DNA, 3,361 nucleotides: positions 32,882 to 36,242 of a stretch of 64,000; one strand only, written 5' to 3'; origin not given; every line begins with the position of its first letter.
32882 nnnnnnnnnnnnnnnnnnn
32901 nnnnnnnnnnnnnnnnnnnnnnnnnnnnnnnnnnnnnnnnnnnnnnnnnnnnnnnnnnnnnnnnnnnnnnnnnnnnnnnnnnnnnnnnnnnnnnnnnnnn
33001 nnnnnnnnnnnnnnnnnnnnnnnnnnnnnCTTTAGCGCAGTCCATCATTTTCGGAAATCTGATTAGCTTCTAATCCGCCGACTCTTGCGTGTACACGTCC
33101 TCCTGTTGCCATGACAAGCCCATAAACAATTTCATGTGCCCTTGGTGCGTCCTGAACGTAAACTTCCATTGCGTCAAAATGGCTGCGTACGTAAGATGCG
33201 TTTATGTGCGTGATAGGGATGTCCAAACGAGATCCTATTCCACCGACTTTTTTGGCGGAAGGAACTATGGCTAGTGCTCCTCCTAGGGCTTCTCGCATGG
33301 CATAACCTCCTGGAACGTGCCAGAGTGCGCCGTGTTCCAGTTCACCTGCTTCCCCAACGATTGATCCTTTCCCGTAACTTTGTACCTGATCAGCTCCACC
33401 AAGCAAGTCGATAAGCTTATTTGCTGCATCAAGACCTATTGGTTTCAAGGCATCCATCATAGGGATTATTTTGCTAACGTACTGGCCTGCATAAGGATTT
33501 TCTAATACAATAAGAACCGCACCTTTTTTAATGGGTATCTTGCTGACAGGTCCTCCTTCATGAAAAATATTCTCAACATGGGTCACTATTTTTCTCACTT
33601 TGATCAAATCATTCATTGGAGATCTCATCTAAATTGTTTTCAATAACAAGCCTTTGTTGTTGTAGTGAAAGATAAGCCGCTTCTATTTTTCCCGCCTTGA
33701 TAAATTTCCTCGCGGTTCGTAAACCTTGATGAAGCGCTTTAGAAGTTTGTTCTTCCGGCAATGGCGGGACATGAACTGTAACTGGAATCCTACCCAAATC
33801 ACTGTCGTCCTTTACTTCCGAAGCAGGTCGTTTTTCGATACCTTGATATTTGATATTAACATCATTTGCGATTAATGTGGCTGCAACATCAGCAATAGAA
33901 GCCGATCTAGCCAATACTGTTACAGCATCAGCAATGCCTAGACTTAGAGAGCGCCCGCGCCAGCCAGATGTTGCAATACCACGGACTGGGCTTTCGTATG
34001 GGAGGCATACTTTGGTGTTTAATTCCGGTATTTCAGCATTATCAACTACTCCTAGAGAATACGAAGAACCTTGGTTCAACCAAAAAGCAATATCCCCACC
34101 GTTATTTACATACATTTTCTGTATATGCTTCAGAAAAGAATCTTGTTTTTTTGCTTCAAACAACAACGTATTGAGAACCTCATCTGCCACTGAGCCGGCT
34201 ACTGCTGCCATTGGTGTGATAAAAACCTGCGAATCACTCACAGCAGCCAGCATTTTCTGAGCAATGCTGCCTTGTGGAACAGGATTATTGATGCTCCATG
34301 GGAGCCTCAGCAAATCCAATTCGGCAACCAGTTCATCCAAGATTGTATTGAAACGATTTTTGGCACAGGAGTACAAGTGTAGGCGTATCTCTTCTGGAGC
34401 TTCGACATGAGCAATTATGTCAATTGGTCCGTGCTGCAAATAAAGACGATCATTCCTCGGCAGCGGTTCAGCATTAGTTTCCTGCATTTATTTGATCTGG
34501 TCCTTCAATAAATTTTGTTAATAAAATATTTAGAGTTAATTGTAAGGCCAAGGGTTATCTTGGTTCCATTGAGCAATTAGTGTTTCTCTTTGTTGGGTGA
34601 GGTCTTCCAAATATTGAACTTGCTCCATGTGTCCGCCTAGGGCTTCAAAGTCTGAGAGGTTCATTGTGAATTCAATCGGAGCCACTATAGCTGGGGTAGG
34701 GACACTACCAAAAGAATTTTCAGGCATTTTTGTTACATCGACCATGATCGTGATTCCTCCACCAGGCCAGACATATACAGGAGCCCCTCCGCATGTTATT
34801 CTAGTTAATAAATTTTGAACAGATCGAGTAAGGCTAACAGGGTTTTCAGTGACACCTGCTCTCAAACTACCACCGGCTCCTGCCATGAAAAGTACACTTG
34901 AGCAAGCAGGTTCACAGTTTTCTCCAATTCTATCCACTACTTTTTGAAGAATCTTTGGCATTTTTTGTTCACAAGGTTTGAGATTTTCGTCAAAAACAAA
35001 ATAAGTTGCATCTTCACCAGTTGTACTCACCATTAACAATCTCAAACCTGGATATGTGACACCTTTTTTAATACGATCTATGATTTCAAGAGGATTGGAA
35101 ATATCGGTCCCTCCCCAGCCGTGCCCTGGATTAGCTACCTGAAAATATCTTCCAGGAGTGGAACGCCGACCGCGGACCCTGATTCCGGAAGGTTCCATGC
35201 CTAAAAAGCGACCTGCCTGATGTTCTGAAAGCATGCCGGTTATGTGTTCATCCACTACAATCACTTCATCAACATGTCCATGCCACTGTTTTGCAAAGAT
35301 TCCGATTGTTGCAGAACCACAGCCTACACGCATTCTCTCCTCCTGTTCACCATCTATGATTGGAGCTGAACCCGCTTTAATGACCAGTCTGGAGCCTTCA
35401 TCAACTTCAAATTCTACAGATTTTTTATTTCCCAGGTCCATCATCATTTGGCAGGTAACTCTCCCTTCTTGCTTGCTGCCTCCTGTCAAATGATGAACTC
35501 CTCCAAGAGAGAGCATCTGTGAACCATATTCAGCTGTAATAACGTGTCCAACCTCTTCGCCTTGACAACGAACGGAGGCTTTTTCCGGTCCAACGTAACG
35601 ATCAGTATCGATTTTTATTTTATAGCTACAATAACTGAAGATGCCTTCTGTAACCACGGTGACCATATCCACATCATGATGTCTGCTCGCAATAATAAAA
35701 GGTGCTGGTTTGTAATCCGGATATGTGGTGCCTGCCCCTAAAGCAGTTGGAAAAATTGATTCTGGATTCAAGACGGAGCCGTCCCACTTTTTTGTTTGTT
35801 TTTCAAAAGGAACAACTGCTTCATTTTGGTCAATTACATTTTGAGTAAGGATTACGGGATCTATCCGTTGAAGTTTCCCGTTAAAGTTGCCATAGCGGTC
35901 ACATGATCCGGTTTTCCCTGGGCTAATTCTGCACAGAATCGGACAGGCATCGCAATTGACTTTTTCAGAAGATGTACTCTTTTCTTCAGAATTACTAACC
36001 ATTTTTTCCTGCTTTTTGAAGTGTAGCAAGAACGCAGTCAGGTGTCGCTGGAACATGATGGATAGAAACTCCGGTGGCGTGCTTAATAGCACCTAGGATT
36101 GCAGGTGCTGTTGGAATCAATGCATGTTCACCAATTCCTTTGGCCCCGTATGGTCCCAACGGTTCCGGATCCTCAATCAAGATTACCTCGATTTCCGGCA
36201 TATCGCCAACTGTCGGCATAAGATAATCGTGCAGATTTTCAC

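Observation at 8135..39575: Self-contained coenzyme F420 module joined to a roughly 25-kb amide/N-heterocycle catabolic island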

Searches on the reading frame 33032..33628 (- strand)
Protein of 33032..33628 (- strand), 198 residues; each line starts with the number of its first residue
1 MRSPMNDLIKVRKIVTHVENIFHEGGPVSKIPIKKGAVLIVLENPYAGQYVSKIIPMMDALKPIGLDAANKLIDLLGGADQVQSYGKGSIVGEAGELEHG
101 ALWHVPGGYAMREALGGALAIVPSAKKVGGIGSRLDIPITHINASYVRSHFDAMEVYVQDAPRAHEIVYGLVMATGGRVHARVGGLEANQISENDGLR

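Call 5: search_protein_families(library=pfam, proteins=[window:33032-33628:-])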
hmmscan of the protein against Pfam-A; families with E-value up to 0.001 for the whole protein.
window:33032-33628:- (198 aa): 1 family
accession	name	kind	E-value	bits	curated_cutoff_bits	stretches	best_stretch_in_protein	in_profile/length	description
PF06684.16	AA_synth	-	1.8e-68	229.9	27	1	11-184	1-175/175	Amino acid synthesis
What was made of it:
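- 33032..33628 (-): AA_synth/DUF1185 protein (198 aa). Pfam PF06684 (call 5).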

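Call 7: search_protein_families(library=ncbifam, proteins=[window:33032-33628:-], max_evalue=0.00001)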
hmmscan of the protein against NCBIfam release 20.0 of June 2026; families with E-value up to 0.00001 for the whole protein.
window:33032-33628:- (198 aa): 0 families

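Call 61: search_solved_structures(query=window:33032-33628:-, max_evalue=0.01)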
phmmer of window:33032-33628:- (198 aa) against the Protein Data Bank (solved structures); distinct sequences matched with E-value up to 0.01: 2.
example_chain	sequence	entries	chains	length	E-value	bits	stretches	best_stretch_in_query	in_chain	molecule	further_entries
3byq_A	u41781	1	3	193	1.7e-55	191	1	8-198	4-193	Uncharacterized protein DUF1185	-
2qtp_A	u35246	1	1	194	4.5e-41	144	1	8-198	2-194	Uncharacterized protein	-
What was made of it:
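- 33032..33628 (-): PDB 3byq, of unknown function (call 61).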

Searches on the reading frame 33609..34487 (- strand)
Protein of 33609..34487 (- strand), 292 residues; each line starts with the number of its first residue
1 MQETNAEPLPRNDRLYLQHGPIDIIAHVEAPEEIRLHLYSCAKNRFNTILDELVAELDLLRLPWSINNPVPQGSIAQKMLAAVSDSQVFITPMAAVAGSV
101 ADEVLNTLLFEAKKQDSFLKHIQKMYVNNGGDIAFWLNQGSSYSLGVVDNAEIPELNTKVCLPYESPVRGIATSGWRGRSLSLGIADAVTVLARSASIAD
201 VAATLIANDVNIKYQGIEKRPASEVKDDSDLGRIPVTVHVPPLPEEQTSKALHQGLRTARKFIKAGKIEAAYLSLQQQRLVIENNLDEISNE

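Call 5: search_protein_families(library=pfam, proteins=[window:33609-34487:-])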
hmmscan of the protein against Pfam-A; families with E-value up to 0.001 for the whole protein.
window:33609-34487:- (292 aa): 0 families

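Call 7: search_protein_families(library=ncbifam, proteins=[window:33609-34487:-], max_evalue=0.00001)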
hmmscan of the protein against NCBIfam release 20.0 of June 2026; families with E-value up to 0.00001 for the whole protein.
window:33609-34487:- (292 aa): 4 families
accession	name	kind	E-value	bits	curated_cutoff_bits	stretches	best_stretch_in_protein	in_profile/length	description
NF003322.0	PRK04334.1-2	equivalog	1.3e-97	326.4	290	1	12-286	11-280/295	hypothetical protein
NF003323.0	PRK04334.1-3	equivalog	1.1e-20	74.1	271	1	74-212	84-208/250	hypothetical protein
NF003324.0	PRK04334.1-4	equivalog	2.1e-18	67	275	1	72-219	60-194/238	hypothetical protein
NF003321.0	PRK04334.1-1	equivalog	9.8e-17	61.4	262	1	74-209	64-189/248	hypothetical protein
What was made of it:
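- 33609..34487 (-): ApbE-like/UPF0280 protein (292 aa). NF003322 scores 326 bits against a cut-off of 290 (call 7).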

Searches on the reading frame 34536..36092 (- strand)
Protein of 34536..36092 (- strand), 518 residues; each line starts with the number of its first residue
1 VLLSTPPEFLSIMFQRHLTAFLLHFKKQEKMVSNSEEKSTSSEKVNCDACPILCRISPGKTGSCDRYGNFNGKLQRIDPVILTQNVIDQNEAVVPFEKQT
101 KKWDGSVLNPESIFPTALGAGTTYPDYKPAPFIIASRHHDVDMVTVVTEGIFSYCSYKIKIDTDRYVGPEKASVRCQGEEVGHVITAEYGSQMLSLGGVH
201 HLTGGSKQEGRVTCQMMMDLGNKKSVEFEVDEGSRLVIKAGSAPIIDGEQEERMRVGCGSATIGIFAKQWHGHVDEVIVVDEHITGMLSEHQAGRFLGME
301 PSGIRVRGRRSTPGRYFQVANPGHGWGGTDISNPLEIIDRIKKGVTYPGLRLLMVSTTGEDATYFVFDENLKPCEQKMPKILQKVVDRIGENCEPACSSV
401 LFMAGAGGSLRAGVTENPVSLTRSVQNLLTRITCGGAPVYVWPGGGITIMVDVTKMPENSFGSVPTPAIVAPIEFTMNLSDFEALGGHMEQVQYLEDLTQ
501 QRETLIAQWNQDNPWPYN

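Call 5: search_protein_families(library=pfam, proteins=[window:34536-36092:-])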
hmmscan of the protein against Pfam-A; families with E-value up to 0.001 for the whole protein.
window:34536-36092:- (518 aa): 0 families

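Call 10: search_protein_families(library=ncbifam, proteins=[window:34536-36092:-], max_evalue=0.00001)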
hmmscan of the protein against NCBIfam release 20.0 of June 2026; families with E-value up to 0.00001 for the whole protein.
window:34536-36092:- (518 aa): 0 families

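Call 20: find_homologous_proteins(query=window:34536-36092:-, max_evalue=0.00001)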
Query window:34536-36092:- (518 aa): 8000 proteins with E <= 0.00001 among 8000 candidates; the best 120 are listed.
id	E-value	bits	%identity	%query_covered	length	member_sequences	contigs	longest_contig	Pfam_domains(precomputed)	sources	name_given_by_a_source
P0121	0.0e+0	1126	99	94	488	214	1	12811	-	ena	-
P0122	7.2e-289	977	84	94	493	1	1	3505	-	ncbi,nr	ncbi:MAG TPA: 6-hydroxynicotinate reductase [Deltaproteobacteria bacterium]|nr:6-hydroxynicotinate r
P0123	1.5e-287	972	84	94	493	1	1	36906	-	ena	-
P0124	3.9e-287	971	84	94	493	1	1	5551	-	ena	-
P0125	5.1e-287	971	84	94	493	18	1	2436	-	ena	-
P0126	3.6e-286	968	83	94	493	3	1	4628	-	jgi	-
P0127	6.7e-286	967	83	94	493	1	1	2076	-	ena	-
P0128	6.7e-286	967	84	94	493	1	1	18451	-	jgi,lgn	jgi:hypothetical protein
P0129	1.6e-285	966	84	94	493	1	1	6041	-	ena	-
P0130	8.7e-285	963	83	94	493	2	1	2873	-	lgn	-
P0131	2.0e-284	962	83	94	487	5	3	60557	-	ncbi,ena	-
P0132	2.5e-284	962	83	94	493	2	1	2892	-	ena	-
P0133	3.4e-284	961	82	94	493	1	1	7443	-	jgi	-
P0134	3.6e-284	961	82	94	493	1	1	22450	-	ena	-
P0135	3.7e-284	961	80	98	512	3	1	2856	-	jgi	jgi:hypothetical protein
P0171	4.9e-246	835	72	93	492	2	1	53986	-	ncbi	-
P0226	1.1e-226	772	70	92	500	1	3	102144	-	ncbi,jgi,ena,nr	ncbi:MAG TPA: 6-hydroxynicotinate reductase [Alphaproteobacteria bacterium]|nr:6-hydroxynicotinate r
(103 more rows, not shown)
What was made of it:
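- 34536..36002 (-): 6-hydroxynicotinate-reductase homologue (488 aa) with an N-terminal Cys cluster. Homologues are named 6-hydroxynicotinate reductase by NCBI and JGI (call 20).
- On Hnr-type nicotinate catabolic cluster: Homologues are named 6-hydroxynicotinate reductase (call 20).
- The window already has a separate ring reductase (call 20).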

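Call 74: find_encoding_contigs(protein=P0226, flank=10000, max_places=1)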
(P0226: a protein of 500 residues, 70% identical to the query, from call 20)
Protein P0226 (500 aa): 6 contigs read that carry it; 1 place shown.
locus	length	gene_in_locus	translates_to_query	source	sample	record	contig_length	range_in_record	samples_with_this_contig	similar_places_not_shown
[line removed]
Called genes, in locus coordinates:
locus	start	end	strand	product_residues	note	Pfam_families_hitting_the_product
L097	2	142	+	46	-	?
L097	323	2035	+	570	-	PF02776:TPP_enzyme_N, PF00205:TPP_enzyme_M, PF00676:E1_dh (weak), PF02775:TPP_enzyme_C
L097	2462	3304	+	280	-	PF00941:FAD_binding_5, PF03450:CO_deh_flav_C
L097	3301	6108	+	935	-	PF01799:Fer2_2, PF01315:Ald_Xan_dh_C, PF02738:MoCoBD_1, PF20256:MoCoBD_2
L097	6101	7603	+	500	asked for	-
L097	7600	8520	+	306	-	PF27030:AbpE_bact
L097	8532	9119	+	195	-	PF06684:AA_synth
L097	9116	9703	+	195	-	PF06684:AA_synth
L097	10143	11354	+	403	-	PF13433:Peripla_BP_5, PF13458:Peripla_BP_6, PF01094:ANF_receptor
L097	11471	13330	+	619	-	PF02653:BPD_transp_2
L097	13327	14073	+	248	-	PF00005:ABC_tran, PF13304:AAA_21 (faint), PF12399:BCA_ABC_TP_C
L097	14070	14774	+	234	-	PF00005:ABC_tran, PF13304:AAA_21 (faint)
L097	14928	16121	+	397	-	PF01979:Amidohydro_1, PF07969:Amidohydro_3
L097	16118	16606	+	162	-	PF12802:MarR_2, PF01047:MarR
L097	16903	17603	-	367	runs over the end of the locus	PF02746:MR_MLE_N, PF13378:MR_MLE_C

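Call 75: find_encoding_contigs(protein=P0171, flank=10000, max_places=1)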
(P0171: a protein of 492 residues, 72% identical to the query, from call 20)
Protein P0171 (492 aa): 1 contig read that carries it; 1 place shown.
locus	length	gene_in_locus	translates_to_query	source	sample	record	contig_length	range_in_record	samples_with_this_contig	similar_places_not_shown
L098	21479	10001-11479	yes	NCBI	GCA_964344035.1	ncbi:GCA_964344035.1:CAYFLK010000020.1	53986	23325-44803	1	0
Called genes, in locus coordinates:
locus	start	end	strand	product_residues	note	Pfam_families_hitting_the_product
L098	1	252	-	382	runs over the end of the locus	PF13173:AAA_14, PF13635:DUF4143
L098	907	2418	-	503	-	-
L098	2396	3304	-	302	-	-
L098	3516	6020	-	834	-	PF00521:DNA_topoisoIV, PF03989:DNA_gyraseA_C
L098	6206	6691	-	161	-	PF00160:Pro_isomerase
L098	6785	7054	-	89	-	-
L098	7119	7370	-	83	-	PF01722:BolA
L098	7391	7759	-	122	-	PF01521:Fe-S_biosyn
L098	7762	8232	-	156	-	PF00111:Fer2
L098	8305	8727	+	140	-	-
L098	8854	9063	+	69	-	-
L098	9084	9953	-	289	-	PF00578:AhpC-TSA, PF08534:Redoxin, PF00085:Thioredoxin (weak), PF13098:Thioredoxin_2 (weak), PF13905:Thioredoxin_8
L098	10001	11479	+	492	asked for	-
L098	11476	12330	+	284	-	PF27030:AbpE_bact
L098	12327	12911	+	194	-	PF06684:AA_synth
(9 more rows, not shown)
